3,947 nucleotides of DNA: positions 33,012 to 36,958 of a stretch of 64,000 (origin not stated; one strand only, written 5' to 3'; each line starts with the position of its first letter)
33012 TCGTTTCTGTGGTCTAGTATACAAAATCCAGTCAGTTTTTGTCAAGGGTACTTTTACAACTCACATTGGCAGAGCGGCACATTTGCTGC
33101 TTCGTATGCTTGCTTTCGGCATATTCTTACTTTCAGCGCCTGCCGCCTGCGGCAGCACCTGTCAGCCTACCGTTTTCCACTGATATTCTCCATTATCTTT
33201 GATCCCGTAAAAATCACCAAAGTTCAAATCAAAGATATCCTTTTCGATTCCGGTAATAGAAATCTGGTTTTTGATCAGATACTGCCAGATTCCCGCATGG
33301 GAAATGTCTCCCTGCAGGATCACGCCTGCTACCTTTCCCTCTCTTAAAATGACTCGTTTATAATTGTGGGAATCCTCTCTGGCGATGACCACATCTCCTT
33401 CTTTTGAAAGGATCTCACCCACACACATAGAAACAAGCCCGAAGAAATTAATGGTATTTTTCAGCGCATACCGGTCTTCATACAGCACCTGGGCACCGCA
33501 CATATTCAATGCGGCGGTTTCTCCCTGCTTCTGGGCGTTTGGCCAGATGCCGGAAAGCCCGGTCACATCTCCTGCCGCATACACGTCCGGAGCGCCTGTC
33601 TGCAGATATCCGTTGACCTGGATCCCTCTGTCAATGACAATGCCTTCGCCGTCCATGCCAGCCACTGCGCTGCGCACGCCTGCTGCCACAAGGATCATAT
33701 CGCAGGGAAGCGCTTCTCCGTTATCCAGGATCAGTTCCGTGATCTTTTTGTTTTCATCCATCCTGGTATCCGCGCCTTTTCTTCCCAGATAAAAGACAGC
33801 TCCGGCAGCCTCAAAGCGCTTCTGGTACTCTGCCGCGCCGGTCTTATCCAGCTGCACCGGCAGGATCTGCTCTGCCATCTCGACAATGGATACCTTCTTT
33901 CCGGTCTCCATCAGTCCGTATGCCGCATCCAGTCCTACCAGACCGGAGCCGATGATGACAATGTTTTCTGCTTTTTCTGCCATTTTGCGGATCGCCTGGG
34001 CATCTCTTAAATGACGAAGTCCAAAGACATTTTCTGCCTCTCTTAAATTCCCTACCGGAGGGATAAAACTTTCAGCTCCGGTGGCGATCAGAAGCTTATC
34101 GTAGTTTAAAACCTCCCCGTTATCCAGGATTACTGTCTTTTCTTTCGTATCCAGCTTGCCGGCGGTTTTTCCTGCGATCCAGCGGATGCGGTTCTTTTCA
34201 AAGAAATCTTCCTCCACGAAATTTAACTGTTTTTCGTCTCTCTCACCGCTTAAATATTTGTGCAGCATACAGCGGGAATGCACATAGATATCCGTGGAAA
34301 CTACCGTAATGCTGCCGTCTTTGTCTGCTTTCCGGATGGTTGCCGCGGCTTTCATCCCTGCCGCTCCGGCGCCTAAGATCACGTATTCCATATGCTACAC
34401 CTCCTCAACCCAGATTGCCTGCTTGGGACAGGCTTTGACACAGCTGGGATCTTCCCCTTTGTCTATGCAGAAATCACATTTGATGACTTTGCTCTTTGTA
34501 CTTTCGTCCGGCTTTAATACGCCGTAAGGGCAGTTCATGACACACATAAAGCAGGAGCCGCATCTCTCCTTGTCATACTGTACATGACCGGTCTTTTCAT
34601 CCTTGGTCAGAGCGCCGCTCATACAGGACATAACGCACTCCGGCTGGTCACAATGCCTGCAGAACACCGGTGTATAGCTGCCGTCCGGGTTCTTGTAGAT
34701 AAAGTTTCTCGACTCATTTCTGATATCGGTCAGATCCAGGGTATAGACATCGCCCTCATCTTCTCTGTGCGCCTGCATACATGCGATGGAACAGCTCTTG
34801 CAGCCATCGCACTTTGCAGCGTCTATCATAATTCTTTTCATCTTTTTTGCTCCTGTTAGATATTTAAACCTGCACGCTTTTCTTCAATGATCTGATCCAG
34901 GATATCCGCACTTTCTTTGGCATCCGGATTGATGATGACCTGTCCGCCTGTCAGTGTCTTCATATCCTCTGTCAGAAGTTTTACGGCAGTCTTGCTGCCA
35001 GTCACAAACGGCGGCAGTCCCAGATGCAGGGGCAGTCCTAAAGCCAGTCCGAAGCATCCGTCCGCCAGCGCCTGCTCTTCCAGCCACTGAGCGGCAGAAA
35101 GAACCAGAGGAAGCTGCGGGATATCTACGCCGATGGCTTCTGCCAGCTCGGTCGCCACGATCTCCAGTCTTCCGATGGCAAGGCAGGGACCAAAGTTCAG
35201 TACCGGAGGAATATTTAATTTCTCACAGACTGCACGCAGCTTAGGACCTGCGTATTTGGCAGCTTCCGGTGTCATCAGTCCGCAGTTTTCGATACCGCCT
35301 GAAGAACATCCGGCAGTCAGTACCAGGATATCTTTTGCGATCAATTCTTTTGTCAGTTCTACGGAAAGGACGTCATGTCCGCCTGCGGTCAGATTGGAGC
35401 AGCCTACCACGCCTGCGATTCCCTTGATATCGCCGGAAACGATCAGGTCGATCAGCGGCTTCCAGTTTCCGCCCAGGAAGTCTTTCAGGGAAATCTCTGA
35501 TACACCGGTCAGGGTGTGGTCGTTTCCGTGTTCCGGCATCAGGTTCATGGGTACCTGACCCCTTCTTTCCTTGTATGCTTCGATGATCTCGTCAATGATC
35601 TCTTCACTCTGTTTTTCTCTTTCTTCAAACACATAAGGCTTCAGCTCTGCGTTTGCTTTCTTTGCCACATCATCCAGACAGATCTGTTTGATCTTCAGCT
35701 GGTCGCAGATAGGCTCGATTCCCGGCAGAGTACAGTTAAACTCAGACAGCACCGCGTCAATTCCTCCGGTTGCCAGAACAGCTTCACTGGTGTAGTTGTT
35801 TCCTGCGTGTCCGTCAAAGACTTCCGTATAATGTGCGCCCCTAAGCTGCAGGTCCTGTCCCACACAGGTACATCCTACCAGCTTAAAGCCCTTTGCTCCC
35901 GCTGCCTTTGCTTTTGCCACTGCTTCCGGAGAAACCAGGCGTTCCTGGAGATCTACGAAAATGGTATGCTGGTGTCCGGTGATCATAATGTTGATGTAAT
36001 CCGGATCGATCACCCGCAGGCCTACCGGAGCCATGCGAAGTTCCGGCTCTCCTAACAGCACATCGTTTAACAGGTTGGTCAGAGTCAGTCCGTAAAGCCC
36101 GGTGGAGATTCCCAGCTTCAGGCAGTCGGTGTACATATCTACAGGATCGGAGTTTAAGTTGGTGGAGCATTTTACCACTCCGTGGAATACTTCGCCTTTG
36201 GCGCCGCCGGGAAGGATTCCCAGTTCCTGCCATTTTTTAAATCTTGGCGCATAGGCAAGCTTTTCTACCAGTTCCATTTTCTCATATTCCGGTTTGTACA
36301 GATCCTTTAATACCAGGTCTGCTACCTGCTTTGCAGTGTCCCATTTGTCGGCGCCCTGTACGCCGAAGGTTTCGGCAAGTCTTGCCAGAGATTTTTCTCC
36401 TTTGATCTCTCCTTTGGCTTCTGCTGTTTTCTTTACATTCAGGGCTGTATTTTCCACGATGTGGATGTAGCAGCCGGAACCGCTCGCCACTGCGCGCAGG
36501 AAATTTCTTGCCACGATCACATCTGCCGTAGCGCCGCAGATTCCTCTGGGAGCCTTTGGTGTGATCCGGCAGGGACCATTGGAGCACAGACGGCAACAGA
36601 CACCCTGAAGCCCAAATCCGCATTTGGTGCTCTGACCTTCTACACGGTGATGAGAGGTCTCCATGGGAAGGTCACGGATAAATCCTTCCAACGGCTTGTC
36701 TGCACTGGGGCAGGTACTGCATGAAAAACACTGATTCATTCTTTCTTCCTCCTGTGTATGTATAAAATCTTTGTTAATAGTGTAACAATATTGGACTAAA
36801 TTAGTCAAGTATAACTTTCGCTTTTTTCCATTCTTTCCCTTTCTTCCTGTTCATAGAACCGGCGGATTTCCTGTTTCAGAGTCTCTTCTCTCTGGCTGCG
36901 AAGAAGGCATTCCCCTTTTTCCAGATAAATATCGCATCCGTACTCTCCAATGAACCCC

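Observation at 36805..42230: Uncharacterised five-gene AAA_5/VWA/arginase-fold/Fe-S module directly upstream of a Ni-CODH cluster, with no cooC in the window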

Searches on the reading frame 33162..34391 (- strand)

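Call 3: search_protein_families(library=pfam, proteins=[window:33162-34391:-], max_evalue=0.01)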
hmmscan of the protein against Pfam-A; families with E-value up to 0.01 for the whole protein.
window:33162-34391:- (409 aa): 14 families
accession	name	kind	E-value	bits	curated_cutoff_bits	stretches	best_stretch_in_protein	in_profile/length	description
PF07992.20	Pyr_redox_2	-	1.6e-55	189.1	26.1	1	2-290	2-291/291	Pyridine nucleotide-disulphide oxidoreductase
PF00070.33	Pyr_redox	-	9.9e-15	55.3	22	1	143-222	1-79/82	Pyridine nucleotide-disulphide oxidoreductase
PF18267.7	Rubredoxin_C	-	4.2e-09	36.7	25.9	1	312-377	3-70/70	Rubredoxin NAD+ reductase C-terminal domain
PF03486.20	HI0933_like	-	2.2e-08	34.3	50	0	3-25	3-25/244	HI0933-like protein Rossmann domain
PF13450.12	NAD_binding_8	-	5.5e-07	30.2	21.9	1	146-175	1-30/68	NAD(P)-binding Rossmann-like domain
PF00890.30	FAD_binding_2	-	8.9e-07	28.9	20.4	1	144-174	2-32/414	FAD binding domain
PF13738.12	Pyr_redox_3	-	1.5e-06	28.2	30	1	92-241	120-269/305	Pyridine nucleotide-disulphide oxidoreductase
PF01262.27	AlaDh_PNT_C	-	1.1e-05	25.4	23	0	142-178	29-65/214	Alanine dehydrogenase/PNT, C-terminal domain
PF01134.28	GIDA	-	1.5e-05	24.7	22.1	0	144-171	2-29/391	Glucose inhibited division protein A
PF01266.30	DAO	-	4e-05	23.7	27.9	1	144-174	2-32/353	FAD dependent oxidoreductase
PF13241.12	NAD_binding_7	-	0.00036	21.5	22.1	0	141-176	7-43/104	Putative NAD(P)-binding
PF13434.12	Lys_Orn_oxgnase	-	0.0022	17.6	21.3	1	94-185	145-232/339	L-lysine 6-monooxygenase/L-ornithine 5-monooxygenase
PF02254.24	TrkA_N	-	0.0054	17.5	23.8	0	144-176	1-33/116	TrkA-N domain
PF01946.23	Thi4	-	0.0077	15.9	26.2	0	141-172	16-49/235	Thi4 family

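Call 4: search_protein_families(library=ncbifam, proteins=[window:33162-34391:-], max_evalue=0.01)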
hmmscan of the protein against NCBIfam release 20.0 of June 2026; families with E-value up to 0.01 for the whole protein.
window:33162-34391:- (409 aa): 91 families (the best 25 are shown)
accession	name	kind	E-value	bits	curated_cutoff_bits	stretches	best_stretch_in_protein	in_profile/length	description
NF045765.1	PhenlGlyoxDHPadH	equivalog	1.5e-75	254.7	475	1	2-383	4-396/416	NADH-dependent phenylglyoxylate dehydrogenase subunit epsilon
TIGR02374.1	nitri_red_nirB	equivalog_domain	9.4e-65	219.4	578.35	1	4-383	2-392/794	nitrite reductase large subunit NirB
NF042949.2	3PPDioc_HcaD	equivalog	2.1e-46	158.4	450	1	3-301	4-309/386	3-phenylpropionate/cinnamic acid dioxygenase ferredoxin--NAD(+) reductase subunit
NF003437.0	PRK04965.1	equivalog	1.3e-41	142.9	392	1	3-281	5-279/378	NADH:flavorubredoxin reductase NorW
TIGR03385.1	CoA_CoA_reduc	equivalog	4.9e-40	137.6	578.8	1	4-288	3-294/439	CoA-disulfide reductase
NF007286.0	PRK09754.1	equivalog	3.9e-39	134.5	447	1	3-297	6-306/400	phenylpropionate dioxygenase ferredoxin reductase subunit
NF007123.0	PRK09564.1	equivalog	7.2e-39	133.7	458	1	1-282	1-289/444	CoA-disulfide reductase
NF011565.0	PRK14989.1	subfamily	1.9e-37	128.8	883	1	4-379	7-393/847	nitrite reductase large subunit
NF041682.1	ant_diox_AndAa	equivalog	3e-32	111.8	650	1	2-278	5-280/406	anthranilate 1,2-dioxygenase system ferredoxin--NAD(+) reductase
TIGR01350.1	lipoamide_DH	equivalog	7e-30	104.1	408.8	1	64-301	99-333/461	dihydrolipoyl dehydrogenase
TIGR02053.1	MerA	equivalog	7.5e-30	104.3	454.45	1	82-300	114-331/465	mercury(II) reductase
NF003585.0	PRK05249.1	equivalog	1.3e-26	93.2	465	1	59-301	100-337/464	Si-specific NAD(P)(+) transhydrogenase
NF046103.1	NOXase_Strep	equivalog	9.1e-25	87.5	600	1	4-295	3-296/442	H2O-forming NADH oxidase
NF004991.0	PRK06370.1-3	subfamily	4e-23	81.7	620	1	87-277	155-342/509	FAD-containing oxidoreductase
NF004943.0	PRK06292.2-1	equivalog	1.3e-22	80.3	432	1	65-302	99-333/456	dihydrolipoyl dehydrogenase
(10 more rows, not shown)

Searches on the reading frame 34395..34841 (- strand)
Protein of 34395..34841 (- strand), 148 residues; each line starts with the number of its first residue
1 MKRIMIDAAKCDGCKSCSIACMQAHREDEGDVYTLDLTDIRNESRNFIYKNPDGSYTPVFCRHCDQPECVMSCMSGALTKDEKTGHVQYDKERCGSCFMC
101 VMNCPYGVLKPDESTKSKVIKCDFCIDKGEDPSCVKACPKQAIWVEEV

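Call 3: search_protein_families(library=pfam, proteins=[window:34395-34841:-], max_evalue=0.01)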
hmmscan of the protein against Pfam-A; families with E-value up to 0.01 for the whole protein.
window:34395-34841:- (148 aa): 11 families
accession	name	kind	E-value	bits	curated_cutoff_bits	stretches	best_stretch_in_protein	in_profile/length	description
PF13247.11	Fer4_11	-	7.4e-20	71.5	26.2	1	55-144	4-96/100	4Fe-4S dicluster domain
PF12837.12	Fer4_6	-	5.7e-13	48.6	25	1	87-109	2-24/24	4Fe-4S binding domain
PF12838.12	Fer4_7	-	3.9e-12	46.9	27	2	61-108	2-52/52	4Fe-4S dicluster domain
PF13187.11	Fer4_9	-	4.2e-09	36.7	27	3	93-143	1-52/52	4Fe-4S dicluster domain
PF13237.11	Fer4_10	-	1.3e-07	31.9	25.5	2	87-139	2-53/53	4Fe-4S dicluster domain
PF00037.32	Fer4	-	9.4e-07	28.8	21.1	1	87-109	1-23/24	4Fe-4S binding domain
PF12797.12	Fer4_2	-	6.4e-06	26.2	24.5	2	86-106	2-22/22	4Fe-4S binding domain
PF13484.11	Fer4_16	-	1.1e-05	26.5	30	0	93-117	1-26/66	4Fe-4S double cluster binding domain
PF13459.11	Fer4_15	-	0.00014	22.9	22.4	0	4-38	1-35/66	4Fe-4S single cluster domain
PF14697.11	Fer4_21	-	0.00035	21.1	35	1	61-106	8-53/59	4Fe-4S dicluster domain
PF25160.1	LdpA_Fe-S-bd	-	0.0028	17.9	27.6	0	63-110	4-44/49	LdpA Fe-S cluster-binding domain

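Call 4: search_protein_families(library=ncbifam, proteins=[window:34395-34841:-], max_evalue=0.01)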
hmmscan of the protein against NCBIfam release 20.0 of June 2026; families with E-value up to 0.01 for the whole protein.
window:34395-34841:- (148 aa): 48 families (the best 25 are shown)
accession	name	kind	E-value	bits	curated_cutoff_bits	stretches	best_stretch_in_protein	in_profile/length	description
TIGR02951.1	DMSO_dmsB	equivalog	1.7e-26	93.2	214.1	1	5-143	5-148/161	DMSO/selenate family reductase complex B subunit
NF045766.1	PhenlGlyoxDHPadI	equivalog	1.7e-26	93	700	1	3-143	6-133/443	NADH-dependent phenylglyoxylate dehydrogenase subunit beta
NF009408.0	PRK12769.1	equivalog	1.6e-23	82.7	1003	1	3-143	4-142/659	formate-dependent uric acid utilization protein AegA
NF007658.0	PRK10330.1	equivalog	5e-22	78.3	260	1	4-144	5-153/181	electron transport protein HydN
NF008134.0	PRK10882.1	equivalog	1e-21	77.3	263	1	5-143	42-203/329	hydrogenase 2 operon protein HybA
TIGR03149.1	cyt_nit_nrfC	equivalog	2.8e-21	75.9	377.6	1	5-144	42-180/225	cytochrome c nitrite reductase Fe-S protein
NF009451.0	PRK12809.1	equivalog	2.2e-20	72.5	1154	1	2-143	3-134/639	formate-dependent uric acid utilization protein YgfT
NF045715.1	sulf_resp_HmcB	equivalog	3.2e-20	72.5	420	1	4-144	39-194/307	sulfate respiration complex iron-sulfur protein HmcB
NF041715.1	arsenate_red_ArrB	equivalog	1e-18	67.7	450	2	4-112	5-107/233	arsenate respiratory reductase iron-sulfur subunit ArrB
TIGR03478.1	DMSO_red_II_bet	subfamily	9.1e-18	64.2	480.7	2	49-143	119-215/321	DMSO reductase family type II enzyme, iron-sulfur subunit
NF011569.0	PRK14993.1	equivalog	1.3e-16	60.8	416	1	4-141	46-181/244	tetrathionate reductase subunit TtrB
TIGR01582.1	FDH-beta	equivalog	1.3e-16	60.5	334.7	1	4-144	24-178/283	formate dehydrogenase subunit beta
NF045797.1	DsrO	equivalog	7.4e-16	58.3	200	1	4-143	46-198/235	sulfate reduction electron transfer complex DsrMKJOP subunit DsrO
TIGR01660.1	narH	equivalog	1.7e-13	49.8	524.05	1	54-138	176-262/492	nitrate reductase subunit beta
NF042979.1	EthbenzDh_ebdB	equivalog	2e-13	49.9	740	1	49-141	141-235/354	ethylbenzene dehydrogenase subunit beta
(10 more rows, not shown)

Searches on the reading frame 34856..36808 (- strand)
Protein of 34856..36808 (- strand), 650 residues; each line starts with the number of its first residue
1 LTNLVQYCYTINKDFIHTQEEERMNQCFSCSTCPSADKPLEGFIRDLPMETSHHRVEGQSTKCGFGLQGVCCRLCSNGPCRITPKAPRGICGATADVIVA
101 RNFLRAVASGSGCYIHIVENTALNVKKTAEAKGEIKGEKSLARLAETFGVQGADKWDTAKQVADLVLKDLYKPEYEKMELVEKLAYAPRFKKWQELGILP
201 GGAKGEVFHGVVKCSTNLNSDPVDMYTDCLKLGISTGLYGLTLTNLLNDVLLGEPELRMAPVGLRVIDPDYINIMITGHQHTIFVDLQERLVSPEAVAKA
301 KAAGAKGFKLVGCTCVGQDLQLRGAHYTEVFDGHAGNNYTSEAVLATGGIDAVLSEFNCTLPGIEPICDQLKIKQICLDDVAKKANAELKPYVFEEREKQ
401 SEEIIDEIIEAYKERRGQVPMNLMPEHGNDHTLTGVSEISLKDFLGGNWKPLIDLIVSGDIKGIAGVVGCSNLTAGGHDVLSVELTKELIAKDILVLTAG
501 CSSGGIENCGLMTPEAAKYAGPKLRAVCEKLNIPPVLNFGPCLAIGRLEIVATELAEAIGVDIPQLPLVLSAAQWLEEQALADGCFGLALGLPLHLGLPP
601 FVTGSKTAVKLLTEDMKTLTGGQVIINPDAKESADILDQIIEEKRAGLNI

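Call 3: search_protein_families(library=pfam, proteins=[window:34856-36808:-], max_evalue=0.01)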
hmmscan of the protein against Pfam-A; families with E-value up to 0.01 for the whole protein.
window:34856-36808:- (650 aa): 1 family
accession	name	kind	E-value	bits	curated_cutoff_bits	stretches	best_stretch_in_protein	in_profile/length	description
PF03063.25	Prismane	-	7.1e-150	500.5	27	1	70-631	1-513/513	Prismane/CO dehydrogenase family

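Call 4: search_protein_families(library=ncbifam, proteins=[window:34856-36808:-], max_evalue=0.01)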
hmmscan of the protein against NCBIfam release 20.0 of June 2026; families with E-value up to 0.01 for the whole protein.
window:34856-36808:- (650 aa): 4 families
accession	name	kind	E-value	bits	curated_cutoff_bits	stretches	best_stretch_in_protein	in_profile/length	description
TIGR01702.1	CO_DH_cata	equivalog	4.1e-229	761.9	478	1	36-649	5-620/621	anaerobic carbon-monoxide dehydrogenase catalytic subunit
TIGR01703.1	hybrid_clust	equivalog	8.7e-06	24.5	360.8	1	451-592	360-481/522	hydroxylamine reductase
NF003658.0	PRK05290.1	equivalog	5.1e-05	22.1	367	1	451-603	382-517/546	hydroxylamine reductase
TIGR00314.1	cdhA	equivalog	7.4e-05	20.7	781.3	1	456-504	493-539/784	CO dehydrogenase/acetyl-CoA synthase complex subunit alpha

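Call 87: search_solved_structures(query=window:34856-36739:-, max_evalue=1e-20)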
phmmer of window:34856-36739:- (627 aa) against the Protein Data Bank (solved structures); distinct sequences matched with E-value up to 1e-20: 36.
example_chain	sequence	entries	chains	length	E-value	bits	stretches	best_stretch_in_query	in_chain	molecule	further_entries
6t7j_B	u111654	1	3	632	2.9e-102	346.4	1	26-625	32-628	Carbon monoxide dehydrogenase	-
7b7q_A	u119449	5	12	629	2.4e-101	343.3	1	36-626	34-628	Carbon monoxide dehydrogenase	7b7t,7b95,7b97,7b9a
6elq_X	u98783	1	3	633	1.9e-92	314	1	24-627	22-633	Carbon Monoxide Dehydrogenase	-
6vwy_A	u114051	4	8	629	2.3e-88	300.5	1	30-626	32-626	Carbon monoxide dehydrogenase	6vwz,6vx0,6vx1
6dc2_A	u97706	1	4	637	3.8e-86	293.1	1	30-626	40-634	Carbon monoxide dehydrogenase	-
6b6v_A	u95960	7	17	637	8.8e-86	291.9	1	30-626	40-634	Carbon monoxide dehydrogenase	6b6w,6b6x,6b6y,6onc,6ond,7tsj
6ons_A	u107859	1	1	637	3.7e-85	289.8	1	31-626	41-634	Carbon monoxide dehydrogenase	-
9fzy_B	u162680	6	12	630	7.5e-81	275.6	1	26-625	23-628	Carbon monoxide dehydrogenase/acetyl-CoA synthase beta subunit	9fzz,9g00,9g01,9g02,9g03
6ytt_B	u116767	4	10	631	7.5e-81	275.6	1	26-625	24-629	Carbon-monoxide dehydrogenase (Acceptor),Carbon-monoxide dehydrogenase (Acceptor) | Carbon-monoxide dehydrogenase (Acceptor),CO-dehydrogenase from Clostridium a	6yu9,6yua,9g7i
1jqk_A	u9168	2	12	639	2e-79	271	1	3-626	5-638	carbon monoxide dehydrogenase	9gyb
9tox_X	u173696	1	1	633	2.4e-76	260.8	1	26-626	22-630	Carbon monoxide dehydrogenase 2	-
7err_A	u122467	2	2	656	2.5e-76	260.7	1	26-626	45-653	Carbon monoxide dehydrogenase 2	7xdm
9iyo_A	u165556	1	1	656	1.2e-75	258.4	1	26-626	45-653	Carbon monoxide dehydrogenase 2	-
9tp0_X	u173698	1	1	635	1.3e-75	258.3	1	26-626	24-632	Carbon monoxide dehydrogenase 2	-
9iym_A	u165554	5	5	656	1.4e-75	258.2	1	26-626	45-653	Carbon monoxide dehydrogenase 2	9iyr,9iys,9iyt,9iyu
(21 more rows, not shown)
